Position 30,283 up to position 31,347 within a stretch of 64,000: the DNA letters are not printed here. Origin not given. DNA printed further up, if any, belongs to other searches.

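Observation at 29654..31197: Tandem pair of coiled-coil + winged-helix-like paralogues of unknown function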

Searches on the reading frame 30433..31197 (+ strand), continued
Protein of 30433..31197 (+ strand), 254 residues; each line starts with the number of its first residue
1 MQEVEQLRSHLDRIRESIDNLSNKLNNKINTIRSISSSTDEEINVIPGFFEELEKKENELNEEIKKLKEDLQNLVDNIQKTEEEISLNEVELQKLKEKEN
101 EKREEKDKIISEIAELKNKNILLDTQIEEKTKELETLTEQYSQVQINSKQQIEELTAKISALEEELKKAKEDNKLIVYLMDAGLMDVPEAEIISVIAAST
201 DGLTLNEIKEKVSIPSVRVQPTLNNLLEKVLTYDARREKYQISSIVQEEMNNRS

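Call 26: fold_search(model_id=the predicted structure, library=pdb)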
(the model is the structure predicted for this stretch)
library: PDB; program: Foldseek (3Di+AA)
matches with E <= 10: 1094; with E <= 0.001: 0
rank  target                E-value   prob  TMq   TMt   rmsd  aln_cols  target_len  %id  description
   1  3mq0_B                1.0e-02  1.00  0.23  0.24   2.3        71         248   21  Crystal Structure of Agobacterium tumefaciens repressor BlcR (released 2011-03-30)
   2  3e6m_D                1.0e-02  1.00  0.24  0.38   5.1        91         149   11  The crystal structure of a MarR family transcriptional regulator from Silicibacter pomeroyi DSS. (released 2008-09-02)
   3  5f8e_C                1.2e-02  1.00  0.21  0.16   7.3        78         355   19  Rv2258c-SAH (released 2016-06-29)
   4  2fa5_B                1.5e-02  1.00  0.25  0.41   4.9        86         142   19  The crystal structure of an unliganded multiple antibiotic-resistance repressor (MarR) from Xanthomonas campestris (released 2006-11-14)
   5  5f8c_B                1.5e-02  1.00  0.21  0.15   7.3        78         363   19  Rv2258c-unbound (released 2016-06-29)
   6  2fa5_A                1.6e-02  1.00  0.25  0.42   5.0        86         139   20  The crystal structure of an unliganded multiple antibiotic-resistance repressor (MarR) from Xanthomonas campestris (released 2006-11-14)
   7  5f8c_A                1.6e-02  1.00  0.21  0.16   7.3        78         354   19  Rv2258c-unbound (released 2016-06-29)
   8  3boq_B                2.0e-02  1.00  0.25  0.43   7.4        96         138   11  Crystal structure of MarR family transcriptional regulator from Silicibacter pomeroyi (released 2008-01-01)
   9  5f8f_B                2.0e-02  1.00  0.21  0.15   7.3        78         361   19  Rv2258c-SFG (released 2016-06-29)
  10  2xrn_A                2.1e-02  1.00  0.24  0.25   1.8        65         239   22  Crystal structure of TtgV (released 2010-12-01)
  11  2xrn_B                2.1e-02  1.00  0.24  0.25   1.8        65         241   22  Crystal structure of TtgV (released 2010-12-01)
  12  5tjj_B                2.1e-02  1.00  0.21  0.21   3.3        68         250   19  Crystal structure of IcIR transcriptional regulator from Alicyclobacillus acidocaldarius (released 2016-10-26)
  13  5f8e_A                2.1e-02  0.99  0.20  0.15   8.3        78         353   19  Rv2258c-SAH (released 2016-06-29)
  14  5bpd_D                2.3e-02  1.00  0.27  0.26   3.6        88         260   15  Structure of TrmBL2, an archaeal chromatin protein, shows a novel mode of DNA binding. (released 2015-09-02)
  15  4q77_A                2.3e-02  1.00  0.26  0.49   5.6        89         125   19  Crystal structure of Rot, a global regulator of virulence genes in Staphylococcus aureus (released 2014-09-17)
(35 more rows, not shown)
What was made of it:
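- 30991..31188 (+): B winged-helix domain (residues 187-252), including a short C-terminal helix. Foldseek matches to IclR, MarR, TrmBL2 and ArsR wHTH domains (call 26).
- On MarR / IclR / TrmB wHTH transcription regulators: Foldseek probability 1.0 and rmsd 1.8-2.3 A to BlcR and TtgV (call 26).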

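Call 56: search_protein_families(library=pfam, proteins=[P0024], max_evalue=0.01)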
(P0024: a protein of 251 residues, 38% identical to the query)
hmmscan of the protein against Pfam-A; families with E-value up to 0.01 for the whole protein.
P0024 (251 aa): 1 family
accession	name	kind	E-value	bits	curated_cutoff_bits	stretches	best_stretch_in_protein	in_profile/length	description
PF01910.22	Thiamine_BP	-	0.0034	17.8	24.9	1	33-115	13-90/92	Thiamine-binding protein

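Call 83: search_protein_families(library=padloc, proteins=[window:30433-31197:+], max_evalue=0.01)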
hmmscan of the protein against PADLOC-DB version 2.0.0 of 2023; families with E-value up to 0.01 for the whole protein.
window:30433-31197:+ (254 aa): 19 families
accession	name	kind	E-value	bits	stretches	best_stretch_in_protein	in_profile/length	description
PDLC03865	LmuB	-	1.6e-06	24.7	1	4-192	582-767/1007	-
PDLC03859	LmuB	-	7.8e-06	23.4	1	2-173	293-466/611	-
PDLC00580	JetC3|JetC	-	1.9e-05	21.2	1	12-171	213-375/1068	DUF3584 domain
PDLC00581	JetC3|JetC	-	2.9e-05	20.1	1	3-173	741-913/1473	DUF3584 domain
PDLC00582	JetC3|JetC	-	9.6e-05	18.3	1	10-171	792-1006/1472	DUF3584 domain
PDLC04897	PDC-S06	-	9.9e-05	19.1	1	4-172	262-427/727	-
PDLC00551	JetC2|JetC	-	0.00014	17.9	1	6-169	240-968/1365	DUF3584 domain; MukB-like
PDLC00552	JetC2|JetC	-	0.00037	16.2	1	21-169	306-454/1365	DUF3584 domain; MukB-like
PDLC03863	LmuB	-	0.00046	17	1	19-141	198-312/610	-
PDLC00519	JetC1|JetC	-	0.00056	16.2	1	64-228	272-434/1097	DUF3584 domain; MukB-like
PDLC02668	DndD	-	0.0012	15.9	1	9-168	346-505/659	DndD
PDLC00517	JetC1|JetC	-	0.0012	15.2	1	3-173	645-818/1119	DUF3584 domain; MukB-like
PDLC00518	JetC1|JetC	-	0.0014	14.5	1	11-169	647-797/1112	DUF3584 domain; MukB-like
PDLC03868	LmuB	-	0.0017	14.7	1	4-170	254-417/1035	-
PDLC03861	LmuB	-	0.0023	13.9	1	3-174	512-687/1213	-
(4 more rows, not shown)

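Call 84: search_protein_families(library=phrogs, proteins=[window:30433-31197:+], max_evalue=0.01)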
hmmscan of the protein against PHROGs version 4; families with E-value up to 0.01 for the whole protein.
window:30433-31197:+ (254 aa): 7 families
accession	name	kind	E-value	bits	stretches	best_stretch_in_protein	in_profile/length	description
phrog_1272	-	tail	0.0016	17.2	1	6-169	36-208/1606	tail length tape measure protein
phrog_4704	-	tail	0.002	17.9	1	23-173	27-165/625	tail length tape measure protein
phrog_167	-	tail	0.0025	16.6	1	4-177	76-269/1555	tail length tape measure protein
phrog_21917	-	unknown function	0.0025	16.6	1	22-172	489-639/1395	-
phrog_5218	-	unknown function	0.0034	16.5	1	18-171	20-173/1599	-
phrog_2335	-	tail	0.0082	15.1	1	13-169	928-1089/1536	tail length tape measure protein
phrog_1123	-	unknown function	0.0088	16.9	0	189-243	33-87/112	-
